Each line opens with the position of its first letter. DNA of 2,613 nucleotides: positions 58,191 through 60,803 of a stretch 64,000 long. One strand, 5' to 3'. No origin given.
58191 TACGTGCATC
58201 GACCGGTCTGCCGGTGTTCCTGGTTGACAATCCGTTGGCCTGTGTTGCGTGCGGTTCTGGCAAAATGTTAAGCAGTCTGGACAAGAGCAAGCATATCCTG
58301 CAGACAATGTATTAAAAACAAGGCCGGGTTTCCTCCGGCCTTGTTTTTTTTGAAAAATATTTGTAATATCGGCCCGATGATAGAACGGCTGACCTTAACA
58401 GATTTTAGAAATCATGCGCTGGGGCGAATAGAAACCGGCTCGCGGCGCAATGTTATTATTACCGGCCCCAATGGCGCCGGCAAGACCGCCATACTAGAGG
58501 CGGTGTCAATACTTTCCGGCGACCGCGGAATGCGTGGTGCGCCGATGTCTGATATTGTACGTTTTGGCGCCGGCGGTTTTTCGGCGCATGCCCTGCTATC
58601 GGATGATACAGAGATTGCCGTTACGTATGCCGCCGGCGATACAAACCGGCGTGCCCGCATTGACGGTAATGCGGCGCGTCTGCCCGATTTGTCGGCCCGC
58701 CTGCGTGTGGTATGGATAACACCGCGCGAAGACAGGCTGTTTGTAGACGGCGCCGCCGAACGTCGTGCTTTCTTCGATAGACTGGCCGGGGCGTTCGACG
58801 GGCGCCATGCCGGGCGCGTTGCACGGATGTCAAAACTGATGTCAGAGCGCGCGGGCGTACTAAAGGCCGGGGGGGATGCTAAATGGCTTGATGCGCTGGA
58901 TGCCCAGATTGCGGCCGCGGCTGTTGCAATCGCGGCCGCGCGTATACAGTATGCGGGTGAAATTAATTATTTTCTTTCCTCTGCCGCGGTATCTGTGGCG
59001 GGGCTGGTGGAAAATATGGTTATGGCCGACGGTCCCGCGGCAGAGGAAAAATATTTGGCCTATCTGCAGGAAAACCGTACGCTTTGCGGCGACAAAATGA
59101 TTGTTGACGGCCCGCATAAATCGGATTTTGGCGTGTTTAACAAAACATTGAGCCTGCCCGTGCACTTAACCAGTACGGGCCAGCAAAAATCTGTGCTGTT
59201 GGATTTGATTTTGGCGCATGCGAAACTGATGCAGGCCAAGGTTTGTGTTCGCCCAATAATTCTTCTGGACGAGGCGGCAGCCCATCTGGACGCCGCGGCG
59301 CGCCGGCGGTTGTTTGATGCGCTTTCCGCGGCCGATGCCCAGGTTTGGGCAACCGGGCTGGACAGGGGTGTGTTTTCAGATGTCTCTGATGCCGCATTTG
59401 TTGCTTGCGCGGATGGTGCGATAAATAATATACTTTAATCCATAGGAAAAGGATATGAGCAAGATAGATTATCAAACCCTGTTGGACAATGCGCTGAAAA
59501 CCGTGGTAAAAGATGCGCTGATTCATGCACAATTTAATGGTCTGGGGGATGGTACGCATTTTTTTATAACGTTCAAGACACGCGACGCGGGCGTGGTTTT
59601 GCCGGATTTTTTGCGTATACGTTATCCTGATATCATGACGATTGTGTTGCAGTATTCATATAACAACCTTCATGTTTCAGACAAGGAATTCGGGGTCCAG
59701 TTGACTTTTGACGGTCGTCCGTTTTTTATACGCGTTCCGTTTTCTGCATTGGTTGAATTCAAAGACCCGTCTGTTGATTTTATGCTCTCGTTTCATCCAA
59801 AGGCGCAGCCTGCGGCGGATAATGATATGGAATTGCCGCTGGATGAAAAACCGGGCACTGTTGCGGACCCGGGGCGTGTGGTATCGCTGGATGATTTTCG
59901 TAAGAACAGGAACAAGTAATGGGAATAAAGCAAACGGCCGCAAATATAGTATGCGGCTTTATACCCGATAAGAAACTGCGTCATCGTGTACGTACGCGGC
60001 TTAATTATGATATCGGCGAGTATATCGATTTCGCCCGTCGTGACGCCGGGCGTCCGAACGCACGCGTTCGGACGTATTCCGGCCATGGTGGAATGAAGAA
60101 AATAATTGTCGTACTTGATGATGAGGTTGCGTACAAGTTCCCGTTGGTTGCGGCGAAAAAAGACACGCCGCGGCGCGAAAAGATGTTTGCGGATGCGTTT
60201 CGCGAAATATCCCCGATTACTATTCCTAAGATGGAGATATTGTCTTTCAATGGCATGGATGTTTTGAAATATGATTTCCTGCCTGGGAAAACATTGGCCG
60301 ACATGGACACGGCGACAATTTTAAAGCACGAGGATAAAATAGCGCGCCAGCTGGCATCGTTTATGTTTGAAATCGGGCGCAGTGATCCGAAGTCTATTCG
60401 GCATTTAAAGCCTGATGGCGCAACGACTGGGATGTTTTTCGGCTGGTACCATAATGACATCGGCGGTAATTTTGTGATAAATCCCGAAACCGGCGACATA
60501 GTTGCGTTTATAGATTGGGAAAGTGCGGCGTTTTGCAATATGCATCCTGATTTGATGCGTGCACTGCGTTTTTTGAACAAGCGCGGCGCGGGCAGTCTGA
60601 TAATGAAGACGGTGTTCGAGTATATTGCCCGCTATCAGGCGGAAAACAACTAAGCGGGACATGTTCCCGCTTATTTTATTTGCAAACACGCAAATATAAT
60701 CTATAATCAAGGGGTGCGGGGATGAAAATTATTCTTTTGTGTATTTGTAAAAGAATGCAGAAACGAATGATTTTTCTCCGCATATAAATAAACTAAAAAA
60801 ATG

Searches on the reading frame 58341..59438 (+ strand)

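Call 43: search_protein_families(library=pfam, proteins=[window:58341-59438:+], max_evalue=0.1)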
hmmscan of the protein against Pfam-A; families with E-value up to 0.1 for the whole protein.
window:58341-59438:+ (365 aa): 14 families
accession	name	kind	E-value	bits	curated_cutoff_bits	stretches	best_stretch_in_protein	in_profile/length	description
PF02463.25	SMC_N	-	7.8e-19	68.4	40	1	13-351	1-208/220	RecF/RecN/SMC N terminal domain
PF13304.12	AAA_21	-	8.1e-08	33.1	27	1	39-145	3-111/304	AAA domain, putative AbiEii toxin, Type IV TA system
PF13476.12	AAA_23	-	2e-06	29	27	1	16-56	1-40/201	AAA domain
PF13191.12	AAA_16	-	3.9e-05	24.7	32.6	1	24-71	13-52/167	AAA ATPase domain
PF13604.12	AAA_30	-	0.00014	22.1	27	1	25-70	8-47/191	AAA domain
PF13555.12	AAA_29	-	0.0003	20.9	27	1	31-58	18-45/61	P-loop containing region of AAA domain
PF13401.12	AAA_22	-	0.0019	19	27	0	34-55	4-25/130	AAA domain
PF13175.12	AAA_15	-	0.0046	17.1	32.1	1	13-60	1-48/374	AAA ATPase domain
PF00005.33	ABC_tran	-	0.0047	18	25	1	36-56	12-32/137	ABC transporter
PF13558.12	SbcC_Walker_B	-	0.015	15.9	27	1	277-329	33-89/90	SbcC/RAD50-like, Walker B motif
PF00437.27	T2SSE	-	0.016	14.3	24.9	1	14-56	121-163/370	Type II/IV secretion system protein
PF20703.3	nSTAND1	-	0.024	14.7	27.1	1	34-155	32-150/379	Novel STAND NTPase 1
PF13514.12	AAA_27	-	0.038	14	22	1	30-57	21-48/206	AAA domain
PF20720.3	nSTAND3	-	0.062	13.4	27.2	0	35-57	17-39/155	Novel STAND NTPase 3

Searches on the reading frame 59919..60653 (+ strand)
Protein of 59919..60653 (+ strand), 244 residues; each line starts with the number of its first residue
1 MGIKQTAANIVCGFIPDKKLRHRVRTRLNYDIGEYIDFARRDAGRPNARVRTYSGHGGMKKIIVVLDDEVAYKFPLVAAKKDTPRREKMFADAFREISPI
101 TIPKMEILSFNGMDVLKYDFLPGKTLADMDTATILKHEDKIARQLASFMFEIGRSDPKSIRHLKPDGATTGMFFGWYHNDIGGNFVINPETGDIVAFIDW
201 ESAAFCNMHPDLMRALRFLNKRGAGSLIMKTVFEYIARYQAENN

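Call 43: search_protein_families(library=pfam, proteins=[window:59919-60653:+], max_evalue=0.1)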
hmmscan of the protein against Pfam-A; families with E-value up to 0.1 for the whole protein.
window:59919-60653:+ (244 aa): 1 family
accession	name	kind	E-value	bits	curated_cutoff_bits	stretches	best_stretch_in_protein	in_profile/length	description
PF01636.29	APH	-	2.7e-05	24.5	23.2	1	174-220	168-214/239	Phosphotransferase enzyme family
